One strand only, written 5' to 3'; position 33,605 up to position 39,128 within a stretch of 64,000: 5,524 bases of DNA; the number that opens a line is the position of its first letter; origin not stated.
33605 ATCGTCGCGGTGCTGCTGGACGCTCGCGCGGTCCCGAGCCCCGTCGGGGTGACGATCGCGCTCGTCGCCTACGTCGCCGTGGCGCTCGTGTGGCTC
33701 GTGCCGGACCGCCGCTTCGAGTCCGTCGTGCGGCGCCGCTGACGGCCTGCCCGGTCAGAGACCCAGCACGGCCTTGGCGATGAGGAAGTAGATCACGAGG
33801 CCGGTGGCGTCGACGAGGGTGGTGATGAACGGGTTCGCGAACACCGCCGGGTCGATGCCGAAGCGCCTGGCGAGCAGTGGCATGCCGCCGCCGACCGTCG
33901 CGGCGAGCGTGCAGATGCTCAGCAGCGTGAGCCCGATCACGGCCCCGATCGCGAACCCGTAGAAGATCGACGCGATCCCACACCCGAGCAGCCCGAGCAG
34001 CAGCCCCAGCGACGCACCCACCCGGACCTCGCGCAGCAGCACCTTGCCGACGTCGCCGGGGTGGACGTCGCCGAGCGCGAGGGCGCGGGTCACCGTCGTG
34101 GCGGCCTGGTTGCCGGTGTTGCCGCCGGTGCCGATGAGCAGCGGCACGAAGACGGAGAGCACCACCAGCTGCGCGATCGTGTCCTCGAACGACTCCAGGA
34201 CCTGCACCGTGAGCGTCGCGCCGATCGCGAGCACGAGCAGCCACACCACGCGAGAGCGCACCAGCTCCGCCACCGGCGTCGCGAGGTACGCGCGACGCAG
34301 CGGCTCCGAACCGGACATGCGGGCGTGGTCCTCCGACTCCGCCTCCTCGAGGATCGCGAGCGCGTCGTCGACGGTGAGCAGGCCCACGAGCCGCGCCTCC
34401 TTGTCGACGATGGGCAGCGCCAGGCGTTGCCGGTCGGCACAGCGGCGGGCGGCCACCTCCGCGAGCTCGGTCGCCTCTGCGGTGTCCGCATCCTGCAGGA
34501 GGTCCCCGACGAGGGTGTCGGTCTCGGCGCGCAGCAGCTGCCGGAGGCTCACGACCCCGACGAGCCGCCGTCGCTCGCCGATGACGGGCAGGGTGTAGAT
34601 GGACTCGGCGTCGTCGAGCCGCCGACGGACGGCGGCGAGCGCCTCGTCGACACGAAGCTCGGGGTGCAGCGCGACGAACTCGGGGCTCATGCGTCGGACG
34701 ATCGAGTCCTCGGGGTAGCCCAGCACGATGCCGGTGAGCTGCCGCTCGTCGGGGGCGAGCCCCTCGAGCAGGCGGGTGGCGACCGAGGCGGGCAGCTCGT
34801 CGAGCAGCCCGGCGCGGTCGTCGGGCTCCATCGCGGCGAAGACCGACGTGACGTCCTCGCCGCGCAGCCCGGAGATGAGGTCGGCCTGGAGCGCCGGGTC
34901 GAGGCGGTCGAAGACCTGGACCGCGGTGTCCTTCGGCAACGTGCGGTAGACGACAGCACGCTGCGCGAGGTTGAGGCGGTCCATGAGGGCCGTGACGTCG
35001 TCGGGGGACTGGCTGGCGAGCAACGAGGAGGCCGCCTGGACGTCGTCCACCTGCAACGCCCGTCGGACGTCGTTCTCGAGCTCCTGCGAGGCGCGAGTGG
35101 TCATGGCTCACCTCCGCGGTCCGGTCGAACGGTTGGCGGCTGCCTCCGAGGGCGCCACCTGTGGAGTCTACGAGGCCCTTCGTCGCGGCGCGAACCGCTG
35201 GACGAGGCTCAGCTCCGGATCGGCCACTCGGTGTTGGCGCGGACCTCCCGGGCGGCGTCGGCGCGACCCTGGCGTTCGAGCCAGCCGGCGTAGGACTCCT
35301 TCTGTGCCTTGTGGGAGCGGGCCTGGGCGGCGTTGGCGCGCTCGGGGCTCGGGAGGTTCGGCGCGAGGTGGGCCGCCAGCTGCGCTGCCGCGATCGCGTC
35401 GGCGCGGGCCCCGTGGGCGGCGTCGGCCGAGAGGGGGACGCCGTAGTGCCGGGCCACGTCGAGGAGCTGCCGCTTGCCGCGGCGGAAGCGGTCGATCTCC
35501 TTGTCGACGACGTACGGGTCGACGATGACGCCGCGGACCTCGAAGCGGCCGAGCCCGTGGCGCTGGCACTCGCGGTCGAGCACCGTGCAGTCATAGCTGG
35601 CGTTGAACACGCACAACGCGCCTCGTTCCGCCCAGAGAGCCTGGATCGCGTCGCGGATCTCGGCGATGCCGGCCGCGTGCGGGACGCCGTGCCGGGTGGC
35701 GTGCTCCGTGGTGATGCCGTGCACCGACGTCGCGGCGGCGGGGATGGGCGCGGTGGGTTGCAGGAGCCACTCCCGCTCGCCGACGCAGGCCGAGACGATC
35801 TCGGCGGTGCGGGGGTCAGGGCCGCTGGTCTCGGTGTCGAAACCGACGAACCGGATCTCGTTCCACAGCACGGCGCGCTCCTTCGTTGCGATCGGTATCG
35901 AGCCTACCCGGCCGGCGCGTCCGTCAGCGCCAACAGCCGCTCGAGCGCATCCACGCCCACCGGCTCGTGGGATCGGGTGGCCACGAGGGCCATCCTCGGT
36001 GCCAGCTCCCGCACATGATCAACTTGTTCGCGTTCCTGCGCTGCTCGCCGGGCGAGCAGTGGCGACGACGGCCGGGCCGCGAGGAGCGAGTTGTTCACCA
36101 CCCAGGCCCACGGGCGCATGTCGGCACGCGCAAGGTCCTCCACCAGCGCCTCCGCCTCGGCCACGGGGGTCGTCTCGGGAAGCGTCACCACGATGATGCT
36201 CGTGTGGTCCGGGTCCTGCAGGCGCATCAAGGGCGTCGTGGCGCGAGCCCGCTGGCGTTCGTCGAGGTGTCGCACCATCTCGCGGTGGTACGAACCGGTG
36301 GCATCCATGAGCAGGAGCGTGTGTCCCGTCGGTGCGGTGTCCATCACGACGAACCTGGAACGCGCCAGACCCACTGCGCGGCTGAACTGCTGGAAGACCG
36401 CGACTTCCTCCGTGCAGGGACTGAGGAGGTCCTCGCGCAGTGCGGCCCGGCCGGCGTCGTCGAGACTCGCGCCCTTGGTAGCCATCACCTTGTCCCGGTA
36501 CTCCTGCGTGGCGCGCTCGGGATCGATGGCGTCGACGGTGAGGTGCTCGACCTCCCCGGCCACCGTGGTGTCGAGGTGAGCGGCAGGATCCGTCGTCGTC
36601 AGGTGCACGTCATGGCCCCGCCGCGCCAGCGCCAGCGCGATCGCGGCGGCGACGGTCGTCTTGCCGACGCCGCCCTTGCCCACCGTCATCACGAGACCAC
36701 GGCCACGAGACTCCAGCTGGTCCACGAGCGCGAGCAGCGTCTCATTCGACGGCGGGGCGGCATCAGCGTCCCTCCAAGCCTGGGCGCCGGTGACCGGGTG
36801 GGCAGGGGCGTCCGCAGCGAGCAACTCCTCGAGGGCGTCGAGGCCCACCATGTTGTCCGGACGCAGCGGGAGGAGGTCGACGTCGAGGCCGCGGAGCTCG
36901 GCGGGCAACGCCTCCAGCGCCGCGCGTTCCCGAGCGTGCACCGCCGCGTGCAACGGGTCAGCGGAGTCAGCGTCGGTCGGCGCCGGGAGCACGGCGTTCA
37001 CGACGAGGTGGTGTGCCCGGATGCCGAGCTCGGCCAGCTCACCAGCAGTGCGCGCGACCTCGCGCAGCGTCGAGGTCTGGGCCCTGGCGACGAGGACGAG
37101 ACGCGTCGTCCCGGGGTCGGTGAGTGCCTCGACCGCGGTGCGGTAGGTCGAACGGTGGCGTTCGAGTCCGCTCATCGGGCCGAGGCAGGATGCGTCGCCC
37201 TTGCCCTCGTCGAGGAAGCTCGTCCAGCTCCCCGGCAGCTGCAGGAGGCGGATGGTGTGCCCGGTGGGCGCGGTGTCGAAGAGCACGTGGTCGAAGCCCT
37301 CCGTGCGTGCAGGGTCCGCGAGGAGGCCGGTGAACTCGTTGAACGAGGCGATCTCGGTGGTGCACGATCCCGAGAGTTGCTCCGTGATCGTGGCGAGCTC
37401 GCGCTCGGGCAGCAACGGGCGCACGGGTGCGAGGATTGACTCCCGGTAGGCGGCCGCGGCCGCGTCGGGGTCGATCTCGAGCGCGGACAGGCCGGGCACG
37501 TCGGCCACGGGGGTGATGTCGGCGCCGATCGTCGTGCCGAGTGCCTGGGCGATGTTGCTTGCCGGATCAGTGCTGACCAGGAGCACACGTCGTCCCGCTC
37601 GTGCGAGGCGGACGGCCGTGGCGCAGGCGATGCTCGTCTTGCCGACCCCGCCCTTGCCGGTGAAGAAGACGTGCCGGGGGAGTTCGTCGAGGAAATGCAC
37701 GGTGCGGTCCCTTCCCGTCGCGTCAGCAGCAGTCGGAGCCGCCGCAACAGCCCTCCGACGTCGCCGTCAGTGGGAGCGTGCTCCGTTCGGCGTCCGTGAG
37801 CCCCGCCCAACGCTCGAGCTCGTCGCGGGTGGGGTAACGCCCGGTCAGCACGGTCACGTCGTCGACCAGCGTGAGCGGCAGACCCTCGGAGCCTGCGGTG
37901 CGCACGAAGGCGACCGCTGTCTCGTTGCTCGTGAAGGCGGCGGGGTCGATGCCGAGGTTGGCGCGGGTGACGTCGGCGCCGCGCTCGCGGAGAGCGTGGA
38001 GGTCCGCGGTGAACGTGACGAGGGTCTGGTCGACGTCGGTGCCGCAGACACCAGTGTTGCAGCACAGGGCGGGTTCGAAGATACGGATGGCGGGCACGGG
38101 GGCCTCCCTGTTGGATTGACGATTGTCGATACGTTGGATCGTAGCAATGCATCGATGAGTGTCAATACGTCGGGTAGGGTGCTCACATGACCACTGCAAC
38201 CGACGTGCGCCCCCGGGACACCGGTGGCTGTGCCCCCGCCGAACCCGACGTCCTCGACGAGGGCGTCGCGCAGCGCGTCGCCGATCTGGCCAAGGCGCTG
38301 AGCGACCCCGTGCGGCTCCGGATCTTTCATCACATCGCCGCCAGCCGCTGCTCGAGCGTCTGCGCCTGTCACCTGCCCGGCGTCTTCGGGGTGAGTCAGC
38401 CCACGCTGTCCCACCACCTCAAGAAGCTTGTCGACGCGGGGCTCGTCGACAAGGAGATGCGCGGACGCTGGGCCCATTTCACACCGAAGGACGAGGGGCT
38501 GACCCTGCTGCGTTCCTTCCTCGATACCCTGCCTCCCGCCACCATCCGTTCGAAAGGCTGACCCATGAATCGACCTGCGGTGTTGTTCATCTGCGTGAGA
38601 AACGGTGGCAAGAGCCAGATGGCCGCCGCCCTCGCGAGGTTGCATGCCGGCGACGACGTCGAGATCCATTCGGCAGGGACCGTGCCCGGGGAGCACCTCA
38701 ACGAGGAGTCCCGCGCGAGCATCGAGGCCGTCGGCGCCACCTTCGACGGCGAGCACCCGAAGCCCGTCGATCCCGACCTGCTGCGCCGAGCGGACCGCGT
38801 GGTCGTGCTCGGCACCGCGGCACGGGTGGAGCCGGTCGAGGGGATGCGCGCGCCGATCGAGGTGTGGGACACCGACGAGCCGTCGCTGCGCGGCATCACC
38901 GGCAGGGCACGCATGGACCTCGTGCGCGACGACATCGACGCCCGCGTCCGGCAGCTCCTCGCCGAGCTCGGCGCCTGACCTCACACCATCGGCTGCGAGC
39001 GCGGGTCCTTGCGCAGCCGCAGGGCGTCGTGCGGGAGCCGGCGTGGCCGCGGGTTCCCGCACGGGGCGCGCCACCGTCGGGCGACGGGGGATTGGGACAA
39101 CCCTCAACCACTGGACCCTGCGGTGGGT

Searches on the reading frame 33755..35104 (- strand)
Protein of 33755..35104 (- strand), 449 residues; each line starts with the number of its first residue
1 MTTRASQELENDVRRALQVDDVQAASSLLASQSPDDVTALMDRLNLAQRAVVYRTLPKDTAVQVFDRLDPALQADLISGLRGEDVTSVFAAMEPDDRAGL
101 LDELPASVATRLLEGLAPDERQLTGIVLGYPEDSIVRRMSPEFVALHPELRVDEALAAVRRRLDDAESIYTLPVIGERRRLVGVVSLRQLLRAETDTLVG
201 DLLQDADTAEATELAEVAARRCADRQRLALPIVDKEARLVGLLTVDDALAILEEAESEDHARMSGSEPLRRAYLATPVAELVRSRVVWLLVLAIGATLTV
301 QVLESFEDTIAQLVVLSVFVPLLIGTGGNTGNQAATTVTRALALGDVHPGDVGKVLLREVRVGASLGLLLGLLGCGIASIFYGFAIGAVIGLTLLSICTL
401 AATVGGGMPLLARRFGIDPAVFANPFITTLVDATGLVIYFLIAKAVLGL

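Call 75: search_protein_families(library=pfam, proteins=[window:33755-35104:-], max_evalue=0.00001)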
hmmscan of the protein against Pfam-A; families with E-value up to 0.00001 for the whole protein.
window:33755-35104:- (449 aa): 3 families
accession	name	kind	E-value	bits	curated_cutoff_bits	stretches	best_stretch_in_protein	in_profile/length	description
PF01769.21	MgtE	-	1e-34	119.9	27.6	1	320-442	1-125/125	Divalent cation transporter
PF03448.22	MgtE_N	-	1.3e-23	83.9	25.9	1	33-133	2-102/102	MgtE intracellular N domain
PF00571.33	CBS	-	2.3e-12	47.5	24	1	139-193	5-54/57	CBS domain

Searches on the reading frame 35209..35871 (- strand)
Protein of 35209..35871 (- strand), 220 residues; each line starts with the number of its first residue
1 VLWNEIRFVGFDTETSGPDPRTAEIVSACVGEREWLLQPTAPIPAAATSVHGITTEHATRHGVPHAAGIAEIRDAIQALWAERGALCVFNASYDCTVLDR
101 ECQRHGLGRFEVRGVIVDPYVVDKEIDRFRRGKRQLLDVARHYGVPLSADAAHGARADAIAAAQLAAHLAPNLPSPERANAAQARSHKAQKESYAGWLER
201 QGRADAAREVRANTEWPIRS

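Call 75: search_protein_families(library=pfam, proteins=[window:35209-35871:-], max_evalue=0.00001)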
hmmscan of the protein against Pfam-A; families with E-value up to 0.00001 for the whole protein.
window:35209-35871:- (220 aa): 1 family
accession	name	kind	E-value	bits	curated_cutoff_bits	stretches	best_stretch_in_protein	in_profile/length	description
PF00929.31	RNase_T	-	1.2e-07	32.9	24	1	9-165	1-163/164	Exonuclease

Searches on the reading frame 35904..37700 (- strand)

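Call 75: search_protein_families(library=pfam, proteins=[window:35904-37700:-], max_evalue=0.00001)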
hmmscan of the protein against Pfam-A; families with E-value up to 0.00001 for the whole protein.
window:35904-37700:- (598 aa): 14 families
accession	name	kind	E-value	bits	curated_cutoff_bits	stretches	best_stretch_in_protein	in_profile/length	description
PF02374.21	ArsA_ATPase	-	1.4e-94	317.2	24.3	3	9-293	2-299/305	Anion-transporting ATPase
PF01656.29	CbiA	-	1.3e-20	74.1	25.4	2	13-142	4-54/125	CobQ/CobB/MinD/ParA nucleotide binding domain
PF13614.12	AAA_31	-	1.3e-17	64.7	27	1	13-149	7-131/177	AAA domain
PF10609.15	ParA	-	2.1e-12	47.4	27.1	1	337-369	7-39/246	NUBPL iron-transfer P-loop NTPase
PF00142.24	Fer4_NifH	-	3.2e-11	43.7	25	0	10-52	2-44/271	4Fe-4S iron sulfur cluster binding proteins, NifH/frxC family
PF01695.23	IstB_IS21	-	4e-08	33.5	24.1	0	10-45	94-129/238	IstB-like ATP binding protein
PF20720.3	nSTAND3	-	9.3e-08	32.4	27.2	0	334-368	17-51/155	Novel STAND NTPase 3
PF13191.12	AAA_16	-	1.4e-07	32.6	32.6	0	320-453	10-138/167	AAA ATPase domain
PF03308.22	MeaB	-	1.6e-07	31.1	23.1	0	329-375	27-74/273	Methylmalonyl Co-A mutase-associated GTPase MeaB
PF25199.1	nSTAND_NTPase5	-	2.8e-07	30.9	34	0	324-373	27-81/145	Novel STAND NTPase 5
PF06564.18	CBP_BcsQ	-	5.3e-07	29.8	21.3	0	16-47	10-41/234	Cellulose biosynthesis protein BcsQ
PF02562.22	PhoH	-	6.5e-07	29.5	27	0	11-58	22-69/205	PhoH-like protein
PF00448.28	SRP54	-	1.9e-06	28.1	22.7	0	336-371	3-38/196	SRP54-type protein, GTPase domain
PF13604.12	AAA_30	-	3.1e-06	27.5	27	0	324-374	8-58/191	AAA domain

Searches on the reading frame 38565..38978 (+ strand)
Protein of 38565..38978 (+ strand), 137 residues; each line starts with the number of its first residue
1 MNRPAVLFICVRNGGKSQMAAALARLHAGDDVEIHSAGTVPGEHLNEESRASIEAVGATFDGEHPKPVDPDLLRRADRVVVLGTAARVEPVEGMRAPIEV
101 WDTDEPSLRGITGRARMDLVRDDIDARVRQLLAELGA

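Call 76: search_protein_families(library=pfam, proteins=[window:38565-38978:+], max_evalue=0.00001)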
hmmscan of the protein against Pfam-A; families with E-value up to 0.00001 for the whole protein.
window:38565-38978:+ (137 aa): 1 family
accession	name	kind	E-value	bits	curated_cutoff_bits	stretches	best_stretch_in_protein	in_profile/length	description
PF01451.26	LMWPc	-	4.4e-12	46.9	23.2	1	6-132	1-144/144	Low molecular weight phosphotyrosine protein phosphatase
